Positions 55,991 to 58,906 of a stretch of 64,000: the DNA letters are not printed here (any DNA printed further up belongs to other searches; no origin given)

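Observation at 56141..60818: virB8-virB9-virB10 operon ends in a terminator with no virB11/virD4, and is uncoupled from the VirB6 array 40 kb away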

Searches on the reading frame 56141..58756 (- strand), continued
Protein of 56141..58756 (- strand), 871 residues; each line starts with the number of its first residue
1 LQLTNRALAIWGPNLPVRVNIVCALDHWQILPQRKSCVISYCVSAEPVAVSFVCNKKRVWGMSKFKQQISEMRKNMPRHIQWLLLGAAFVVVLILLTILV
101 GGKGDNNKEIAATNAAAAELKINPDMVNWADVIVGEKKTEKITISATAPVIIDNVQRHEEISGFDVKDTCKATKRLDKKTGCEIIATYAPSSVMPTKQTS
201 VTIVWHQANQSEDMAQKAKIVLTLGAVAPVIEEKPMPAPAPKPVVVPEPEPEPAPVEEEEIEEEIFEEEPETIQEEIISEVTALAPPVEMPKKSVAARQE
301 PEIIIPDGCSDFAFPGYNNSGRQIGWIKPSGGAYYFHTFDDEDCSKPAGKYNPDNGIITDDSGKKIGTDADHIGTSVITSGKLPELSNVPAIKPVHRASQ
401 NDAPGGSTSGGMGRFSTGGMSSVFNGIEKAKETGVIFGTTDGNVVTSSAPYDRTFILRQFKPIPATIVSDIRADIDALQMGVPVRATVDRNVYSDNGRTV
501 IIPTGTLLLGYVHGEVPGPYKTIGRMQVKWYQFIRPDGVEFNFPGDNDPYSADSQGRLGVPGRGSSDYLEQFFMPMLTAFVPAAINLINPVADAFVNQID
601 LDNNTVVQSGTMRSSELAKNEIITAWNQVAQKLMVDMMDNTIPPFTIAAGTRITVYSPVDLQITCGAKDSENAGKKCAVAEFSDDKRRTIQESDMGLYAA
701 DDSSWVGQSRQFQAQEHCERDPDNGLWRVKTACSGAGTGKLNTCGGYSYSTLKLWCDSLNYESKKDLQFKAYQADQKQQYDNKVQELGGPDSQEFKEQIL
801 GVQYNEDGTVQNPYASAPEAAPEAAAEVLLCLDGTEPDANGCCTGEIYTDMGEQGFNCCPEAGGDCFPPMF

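Call 87: list_cluster_members(proteins=[P0506, P0503, P0459, P0439, P0428, P0392, P0417, P0445, P0489, P0483])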
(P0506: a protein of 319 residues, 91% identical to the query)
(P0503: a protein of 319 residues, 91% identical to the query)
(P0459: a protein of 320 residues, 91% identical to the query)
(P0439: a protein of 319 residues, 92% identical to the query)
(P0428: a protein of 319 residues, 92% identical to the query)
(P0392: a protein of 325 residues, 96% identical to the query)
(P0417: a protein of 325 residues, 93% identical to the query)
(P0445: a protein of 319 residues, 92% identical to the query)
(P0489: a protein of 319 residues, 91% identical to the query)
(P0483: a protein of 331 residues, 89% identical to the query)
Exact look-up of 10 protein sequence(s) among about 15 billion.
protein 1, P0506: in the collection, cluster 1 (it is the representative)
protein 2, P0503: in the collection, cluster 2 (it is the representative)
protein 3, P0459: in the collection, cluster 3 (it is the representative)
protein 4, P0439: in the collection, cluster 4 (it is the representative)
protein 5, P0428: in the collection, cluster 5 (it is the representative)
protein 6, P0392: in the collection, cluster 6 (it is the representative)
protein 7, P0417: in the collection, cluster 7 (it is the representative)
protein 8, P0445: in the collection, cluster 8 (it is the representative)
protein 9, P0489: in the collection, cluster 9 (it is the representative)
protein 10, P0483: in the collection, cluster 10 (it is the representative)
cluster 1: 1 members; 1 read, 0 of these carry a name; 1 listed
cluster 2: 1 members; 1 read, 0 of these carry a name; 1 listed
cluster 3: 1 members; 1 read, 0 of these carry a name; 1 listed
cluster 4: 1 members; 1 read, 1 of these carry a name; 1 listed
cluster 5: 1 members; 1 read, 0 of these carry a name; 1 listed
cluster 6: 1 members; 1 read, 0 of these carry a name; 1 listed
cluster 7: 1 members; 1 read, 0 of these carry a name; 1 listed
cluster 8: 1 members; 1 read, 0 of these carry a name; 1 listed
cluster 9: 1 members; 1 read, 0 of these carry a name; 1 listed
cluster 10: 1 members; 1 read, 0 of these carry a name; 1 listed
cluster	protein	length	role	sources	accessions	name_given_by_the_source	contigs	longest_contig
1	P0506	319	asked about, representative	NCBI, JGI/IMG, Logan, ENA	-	-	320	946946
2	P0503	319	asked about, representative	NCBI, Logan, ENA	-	-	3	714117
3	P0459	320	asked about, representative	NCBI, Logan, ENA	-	-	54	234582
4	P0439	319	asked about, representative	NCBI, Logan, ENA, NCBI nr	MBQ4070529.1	MAG: Flp pilus assembly complex ATPase component TadA [Alphaproteobacteria bacterium] | Flp pilus assembly complex ATPase component TadA [Alphaproteobacteria bacterium]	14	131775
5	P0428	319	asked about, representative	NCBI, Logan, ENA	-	-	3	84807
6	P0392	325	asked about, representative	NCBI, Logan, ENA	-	-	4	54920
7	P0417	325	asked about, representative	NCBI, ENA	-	-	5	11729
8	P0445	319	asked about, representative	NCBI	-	-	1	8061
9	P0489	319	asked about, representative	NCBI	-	-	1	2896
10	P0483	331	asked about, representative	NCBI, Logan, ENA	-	-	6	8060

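Call 88: list_cluster_members(proteins=[P0416, P0419, P0001, P0004, P0086, P0114, P0312, P0321, P0344, P0357])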
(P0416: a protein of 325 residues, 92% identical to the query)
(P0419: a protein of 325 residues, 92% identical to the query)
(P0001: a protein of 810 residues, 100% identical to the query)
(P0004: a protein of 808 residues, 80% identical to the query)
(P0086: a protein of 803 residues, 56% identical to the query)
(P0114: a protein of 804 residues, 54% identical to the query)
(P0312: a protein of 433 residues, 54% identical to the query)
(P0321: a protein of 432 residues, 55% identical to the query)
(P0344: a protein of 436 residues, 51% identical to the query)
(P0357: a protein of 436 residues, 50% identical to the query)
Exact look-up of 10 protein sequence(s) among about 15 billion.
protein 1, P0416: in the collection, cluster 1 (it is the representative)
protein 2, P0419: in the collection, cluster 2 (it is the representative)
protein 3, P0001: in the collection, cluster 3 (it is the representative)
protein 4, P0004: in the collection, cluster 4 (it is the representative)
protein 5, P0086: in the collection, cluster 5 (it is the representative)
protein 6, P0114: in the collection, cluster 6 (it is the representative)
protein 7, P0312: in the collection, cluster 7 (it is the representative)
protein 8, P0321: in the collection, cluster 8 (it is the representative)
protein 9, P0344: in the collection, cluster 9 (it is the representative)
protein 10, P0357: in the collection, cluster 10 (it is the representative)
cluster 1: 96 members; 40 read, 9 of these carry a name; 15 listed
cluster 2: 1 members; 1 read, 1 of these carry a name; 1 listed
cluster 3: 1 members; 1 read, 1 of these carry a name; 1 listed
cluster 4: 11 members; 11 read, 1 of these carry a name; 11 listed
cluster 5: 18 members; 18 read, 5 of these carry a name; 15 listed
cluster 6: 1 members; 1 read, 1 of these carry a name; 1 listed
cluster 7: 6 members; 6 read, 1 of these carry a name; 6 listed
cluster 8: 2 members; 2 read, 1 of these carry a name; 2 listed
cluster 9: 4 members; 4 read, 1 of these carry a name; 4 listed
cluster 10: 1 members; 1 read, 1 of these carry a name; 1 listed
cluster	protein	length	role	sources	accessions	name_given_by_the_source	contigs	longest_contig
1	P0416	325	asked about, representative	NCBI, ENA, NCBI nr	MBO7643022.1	MAG: Flp pilus assembly complex ATPase component TadA [Alphaproteobacteria bacterium] | Flp pilus assembly complex ATPase component TadA [Alphaproteobacteria bacterium]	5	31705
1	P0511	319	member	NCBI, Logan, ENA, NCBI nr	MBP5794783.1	MAG: Flp pilus assembly complex ATPase component TadA [Alphaproteobacteria bacterium] | Flp pilus assembly complex ATPase component TadA [Alphaproteobacteria bacterium]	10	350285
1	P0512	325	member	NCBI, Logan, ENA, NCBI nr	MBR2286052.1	MAG: Flp pilus assembly complex ATPase component TadA [Alphaproteobacteria bacterium] | Flp pilus assembly complex ATPase component TadA [Alphaproteobacteria bacterium]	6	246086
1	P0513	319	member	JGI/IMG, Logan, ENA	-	type IV secretion system protein VirB11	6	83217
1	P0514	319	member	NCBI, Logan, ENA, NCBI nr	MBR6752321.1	MAG: Flp pilus assembly complex ATPase component TadA [Alphaproteobacteria bacterium] | Flp pilus assembly complex ATPase component TadA [Alphaproteobacteria bacterium]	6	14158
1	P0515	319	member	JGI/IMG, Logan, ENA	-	type IV secretion system protein VirB11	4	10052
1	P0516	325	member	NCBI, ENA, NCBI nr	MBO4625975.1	MAG: Flp pilus assembly complex ATPase component TadA [Alphaproteobacteria bacterium] | Flp pilus assembly complex ATPase component TadA [Alphaproteobacteria bacterium]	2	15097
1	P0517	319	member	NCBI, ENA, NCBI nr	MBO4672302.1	MAG: Flp pilus assembly complex ATPase component TadA [Alphaproteobacteria bacterium] | Flp pilus assembly complex ATPase component TadA [Alphaproteobacteria bacterium]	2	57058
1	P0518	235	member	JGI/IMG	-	type IV secretion system protein VirB11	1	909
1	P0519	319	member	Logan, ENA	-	-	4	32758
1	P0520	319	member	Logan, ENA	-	-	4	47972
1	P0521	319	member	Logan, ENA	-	-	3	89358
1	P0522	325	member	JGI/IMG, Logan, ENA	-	-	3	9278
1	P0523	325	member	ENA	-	-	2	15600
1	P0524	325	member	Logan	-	-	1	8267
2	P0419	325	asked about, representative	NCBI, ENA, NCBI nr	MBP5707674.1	MAG: Flp pilus assembly complex ATPase component TadA [Alphaproteobacteria bacterium] | Flp pilus assembly complex ATPase component TadA [Alphaproteobacteria bacterium]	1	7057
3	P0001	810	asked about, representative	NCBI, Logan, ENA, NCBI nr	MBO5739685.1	MAG: hypothetical protein J6R52_01300 [Alphaproteobacteria bacterium] | hypothetical protein [Alphaproteobacteria bacterium]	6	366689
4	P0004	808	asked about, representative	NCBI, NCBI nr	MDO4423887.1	MAG: TrbI/VirB10 family protein [Pseudomonadota bacterium] | TrbI/VirB10 family protein [Pseudomonadota bacterium]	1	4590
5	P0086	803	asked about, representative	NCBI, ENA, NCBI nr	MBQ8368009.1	MAG: TrbI/VirB10 family protein [Alphaproteobacteria bacterium] | TrbI/VirB10 family protein [Alphaproteobacteria bacterium]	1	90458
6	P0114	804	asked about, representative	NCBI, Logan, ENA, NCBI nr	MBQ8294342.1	MAG: TrbI/VirB10 family protein [Alphaproteobacteria bacterium] | TrbI/VirB10 family protein [Alphaproteobacteria bacterium]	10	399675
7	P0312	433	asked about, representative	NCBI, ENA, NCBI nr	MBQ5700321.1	MAG: hypothetical protein IIV74_03445 [Alphaproteobacteria bacterium] | hypothetical protein [Alphaproteobacteria bacterium]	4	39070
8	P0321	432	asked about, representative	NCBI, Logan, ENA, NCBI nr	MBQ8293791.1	MAG: hypothetical protein IJX89_00170 [Alphaproteobacteria bacterium] | hypothetical protein [Alphaproteobacteria bacterium]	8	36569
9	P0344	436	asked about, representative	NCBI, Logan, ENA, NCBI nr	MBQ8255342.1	MAG: hypothetical protein IJY99_00035 [Alphaproteobacteria bacterium] | hypothetical protein [Alphaproteobacteria bacterium]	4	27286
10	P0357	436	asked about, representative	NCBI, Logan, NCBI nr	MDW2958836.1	MAG: hypothetical protein R8M37_03450 [Alphaproteobacteria bacterium] | hypothetical protein [Alphaproteobacteria bacterium]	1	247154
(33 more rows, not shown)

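Call 91: list_cluster_members(proteins=[P0455, P0396, P0441, P0467, P0401, P0499, P0490, P0491, P0446, P0426])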
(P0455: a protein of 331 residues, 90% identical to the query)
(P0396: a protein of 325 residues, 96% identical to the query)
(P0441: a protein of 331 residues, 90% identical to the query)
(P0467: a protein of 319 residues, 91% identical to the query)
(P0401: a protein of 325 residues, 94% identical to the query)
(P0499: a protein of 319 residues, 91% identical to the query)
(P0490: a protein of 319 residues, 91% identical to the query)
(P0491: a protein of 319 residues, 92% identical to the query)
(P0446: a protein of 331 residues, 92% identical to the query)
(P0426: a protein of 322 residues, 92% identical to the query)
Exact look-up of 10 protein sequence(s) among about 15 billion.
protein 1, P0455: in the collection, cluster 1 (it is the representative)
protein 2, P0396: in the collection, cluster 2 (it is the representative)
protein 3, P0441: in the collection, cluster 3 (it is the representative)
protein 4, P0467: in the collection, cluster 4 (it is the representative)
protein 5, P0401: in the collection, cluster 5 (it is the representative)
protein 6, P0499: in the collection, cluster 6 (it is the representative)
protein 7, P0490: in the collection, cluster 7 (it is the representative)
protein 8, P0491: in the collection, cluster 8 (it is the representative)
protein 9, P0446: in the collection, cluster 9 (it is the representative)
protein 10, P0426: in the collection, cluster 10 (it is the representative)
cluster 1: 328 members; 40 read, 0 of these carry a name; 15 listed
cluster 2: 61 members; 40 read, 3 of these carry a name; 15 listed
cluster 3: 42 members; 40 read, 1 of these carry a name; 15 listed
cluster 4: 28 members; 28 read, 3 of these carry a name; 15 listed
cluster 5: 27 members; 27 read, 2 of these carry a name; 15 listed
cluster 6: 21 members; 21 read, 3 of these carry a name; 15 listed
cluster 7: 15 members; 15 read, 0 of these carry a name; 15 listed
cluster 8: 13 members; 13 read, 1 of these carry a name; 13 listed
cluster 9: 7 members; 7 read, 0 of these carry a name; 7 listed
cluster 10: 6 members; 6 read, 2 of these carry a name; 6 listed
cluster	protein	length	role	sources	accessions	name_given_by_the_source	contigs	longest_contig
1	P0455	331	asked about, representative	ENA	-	-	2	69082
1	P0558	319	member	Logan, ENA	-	-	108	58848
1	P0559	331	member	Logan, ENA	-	-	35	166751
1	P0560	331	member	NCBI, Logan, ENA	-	-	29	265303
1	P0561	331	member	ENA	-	-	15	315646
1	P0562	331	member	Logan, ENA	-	-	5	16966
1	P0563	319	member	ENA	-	-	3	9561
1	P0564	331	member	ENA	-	-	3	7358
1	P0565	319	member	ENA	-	-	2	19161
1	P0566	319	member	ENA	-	-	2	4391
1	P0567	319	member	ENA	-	-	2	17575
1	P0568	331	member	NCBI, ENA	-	-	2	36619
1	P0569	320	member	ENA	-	-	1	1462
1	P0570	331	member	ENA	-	-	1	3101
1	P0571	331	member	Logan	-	-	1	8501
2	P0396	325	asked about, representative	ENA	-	-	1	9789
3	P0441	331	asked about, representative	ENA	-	-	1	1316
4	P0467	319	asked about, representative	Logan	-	-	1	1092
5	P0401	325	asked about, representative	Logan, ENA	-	-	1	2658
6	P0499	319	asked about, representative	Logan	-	-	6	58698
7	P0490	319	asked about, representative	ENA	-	-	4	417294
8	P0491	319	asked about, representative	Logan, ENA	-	-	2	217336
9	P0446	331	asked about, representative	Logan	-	-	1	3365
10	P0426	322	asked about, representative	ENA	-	-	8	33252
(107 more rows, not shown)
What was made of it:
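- Locus-tag link: the VirB11 fragment IIV74_04010 and the array-protein orthologue IIV74_03445 come from one MAG (calls 88, 91).
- Tried and rejected: Accession-number proximity failed for this window's own MAG (MBO5739685) but worked for MAG IIV74 (calls 87, 88, 91).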

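Call 92: search_protein_families(library=ncbifam, proteins=[L120:1256-2230:+, L095:16871-17878:+, L100:20016-21035:+, L097:3977-5659:-, L097:5678-6568:-, L097:6569-7438:-, L097:3582-3899:-, L097:821-3490:+], max_evalue=0.001)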
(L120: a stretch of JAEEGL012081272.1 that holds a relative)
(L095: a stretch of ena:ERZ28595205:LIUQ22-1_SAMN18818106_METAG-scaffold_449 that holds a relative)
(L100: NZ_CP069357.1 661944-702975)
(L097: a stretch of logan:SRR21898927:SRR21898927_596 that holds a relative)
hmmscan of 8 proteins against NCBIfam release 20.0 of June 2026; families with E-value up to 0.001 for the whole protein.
L120:1256-2230:+ (325 aa): 18 families
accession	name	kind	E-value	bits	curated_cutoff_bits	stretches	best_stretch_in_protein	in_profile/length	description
TIGR02788.1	VirB11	equivalog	9.7e-44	149.6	249.95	1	27-324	6-306/308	P-type DNA transfer ATPase VirB11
NF010475.0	PRK13900.1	equivalog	3.4e-33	115.1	389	1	8-324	4-322/333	type IV secretion system ATPase VirB11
TIGR02782.1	TrbB_P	equivalog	1.3e-24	87.1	304.55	1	156-325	126-291/303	P-type conjugative transfer ATPase TrbB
TIGR03819.1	heli_sec_ATPase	hypoth_equivalog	5e-21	75.3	373.15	1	157-281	169-295/340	TadA family conjugal transfer-associated ATPase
NF010425.0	PRK13851.1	equivalog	1.7e-20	73.2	461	1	10-276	5-273/344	type IV secretion system protein VirB11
NF058587.1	archaellum_moto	equivalog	1.9e-20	73.1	550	1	162-276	271-386/527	archaellum flagellar ATPase motor FlaI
NF010469.0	PRK13894.1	subfamily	5.9e-18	65.3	508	1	156-325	139-305/320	conjugal transfer ATPase TrbB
NF010407.0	PRK13833.1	subfamily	3e-17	63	499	1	159-283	137-259/323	conjugal transfer protein TrbB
NF041000.1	ATPase_ComGA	equivalog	2.5e-14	52.9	300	1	168-281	130-240/267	competence type IV pilus ATPase ComGA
NF053672.1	bindosome_BasE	exception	6.3e-12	45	1000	1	171-275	275-380/512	bindosome assembly system ATPase subunit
TIGR01420.1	pilT_fam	subfamily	3.2e-10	39.7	319.1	1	169-307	125-259/343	PilT/PilU family type 4a pilus ATPase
TIGR02533.1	type_II_gspE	equivalog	5.8e-09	35.1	630.25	1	169-284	246-357/486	type II secretion system ATPase GspE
TIGR02538.1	type_IV_pilB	equivalog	1.9e-08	33.4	675.65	1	169-278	319-424/564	type IV-A pilus assembly ATPase PilB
NF007755.0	PRK10436.1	equivalog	1.1e-07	30.9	617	1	169-277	222-326/465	type II secretion system protein GspE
NF053534.1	T4PilAsmATPsTfpB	equivalog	1.1e-06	27.3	850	1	168-281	338-447/584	type IV pilus assembly ATPase TfpB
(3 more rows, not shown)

L095:16871-17878:+ (336 aa): 18 families
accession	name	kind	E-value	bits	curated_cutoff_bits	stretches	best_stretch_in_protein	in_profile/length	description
TIGR02788.1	VirB11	equivalog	2.9e-42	144.8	249.95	1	28-335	1-306/308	P-type DNA transfer ATPase VirB11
NF010475.0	PRK13900.1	equivalog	9.9e-33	113.6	389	1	14-318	4-303/333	type IV secretion system ATPase VirB11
NF010425.0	PRK13851.1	equivalog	2e-25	89.4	461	2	179-295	164-281/344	type IV secretion system protein VirB11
TIGR02782.1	TrbB_P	equivalog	4.6e-23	82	304.55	1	175-335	134-290/303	P-type conjugative transfer ATPase TrbB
NF058587.1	archaellum_moto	equivalog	8.5e-21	74.3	550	1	170-286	268-385/527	archaellum flagellar ATPase motor FlaI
TIGR03819.1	heli_sec_ATPase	hypoth_equivalog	1.1e-20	74.1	373.15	1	175-289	176-292/340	TadA family conjugal transfer-associated ATPase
NF010469.0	PRK13894.1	subfamily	1.1e-15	57.8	508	1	173-294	145-264/320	conjugal transfer ATPase TrbB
NF010407.0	PRK13833.1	subfamily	1.1e-14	54.7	499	1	179-293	146-258/323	conjugal transfer protein TrbB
NF053672.1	bindosome_BasE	exception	8.6e-14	51.1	1000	1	181-285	274-379/512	bindosome assembly system ATPase subunit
NF041000.1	ATPase_ComGA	equivalog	1.6e-11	43.7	300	1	179-291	130-239/267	competence type IV pilus ATPase ComGA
TIGR01420.1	pilT_fam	subfamily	2e-11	43.7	319.1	1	180-321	125-262/343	PilT/PilU family type 4a pilus ATPase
TIGR02525.1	plasmid_TraJ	equivalog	6e-08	32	368.3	1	180-321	152-292/372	plasmid transfer ATPase TraJ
TIGR02868.1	CydC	equivalog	3.1e-05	22.8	329.05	1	168-220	352-404/530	thiol reductant ABC exporter subunit CydC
TIGR02524.1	dot_icm_DotB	equivalog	4.8e-05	22.7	463.3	1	180-286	137-248/358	Dot/Icm type IV secretion system ATPase DotB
NF053534.1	T4PilAsmATPsTfpB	equivalog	8.9e-05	21.1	850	1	178-285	337-440/584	type IV pilus assembly ATPase TfpB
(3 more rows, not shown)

L100:20016-21035:+ (340 aa): 19 families
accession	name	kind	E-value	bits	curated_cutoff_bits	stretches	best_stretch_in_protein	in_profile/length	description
TIGR02788.1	VirB11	equivalog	1.6e-39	135.8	249.95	1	22-339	3-306/308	P-type DNA transfer ATPase VirB11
NF010475.0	PRK13900.1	equivalog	1e-29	103.7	389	1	8-339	6-322/333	type IV secretion system ATPase VirB11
NF010425.0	PRK13851.1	equivalog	2.8e-23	82.4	461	1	8-310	5-299/344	type IV secretion system protein VirB11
TIGR03819.1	heli_sec_ATPase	hypoth_equivalog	4.5e-21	75.4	373.15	1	174-339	178-338/340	TadA family conjugal transfer-associated ATPase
TIGR02782.1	TrbB_P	equivalog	1.8e-20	73.5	304.55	1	169-339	131-290/303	P-type conjugative transfer ATPase TrbB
NF058587.1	archaellum_moto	equivalog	2.2e-16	59.7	550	1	171-282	272-384/527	archaellum flagellar ATPase motor FlaI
NF041000.1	ATPase_ComGA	equivalog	1.2e-14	54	300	1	176-289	130-240/267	competence type IV pilus ATPase ComGA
NF010469.0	PRK13894.1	subfamily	3.7e-14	52.8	508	1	167-303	142-276/320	conjugal transfer ATPase TrbB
NF010407.0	PRK13833.1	subfamily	9e-14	51.6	499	1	169-302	139-270/323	conjugal transfer protein TrbB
TIGR01420.1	pilT_fam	subfamily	1.4e-11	44.2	319.1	1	176-299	124-247/343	PilT/PilU family type 4a pilus ATPase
NF007755.0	PRK10436.1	equivalog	1.9e-10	40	617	1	176-290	221-331/465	type II secretion system protein GspE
TIGR02533.1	type_II_gspE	equivalog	3.6e-10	39.1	630.25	1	177-290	246-355/486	type II secretion system ATPase GspE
NF053672.1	bindosome_BasE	exception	4e-09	35.7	1000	1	178-287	274-384/512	bindosome assembly system ATPase subunit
TIGR02538.1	type_IV_pilB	equivalog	4.8e-09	35.4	675.65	1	176-293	318-431/564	type IV-A pilus assembly ATPase PilB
TIGR02525.1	plasmid_TraJ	equivalog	2.7e-08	33.2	368.3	1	178-301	153-279/372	plasmid transfer ATPase TraJ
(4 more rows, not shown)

L097:3977-5659:- (560 aa): 0 families

L097:5678-6568:- (296 aa): 0 families

L097:6569-7438:- (289 aa): 0 families

L097:3582-3899:- (105 aa): 0 families

L097:821-3490:+ (889 aa): 1 family
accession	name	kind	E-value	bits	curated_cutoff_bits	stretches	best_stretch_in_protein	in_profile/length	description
NF058647.1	lipo_LytA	equivalog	0.00084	19.5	110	0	1-73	1-77/107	acidic lipoprotein LytA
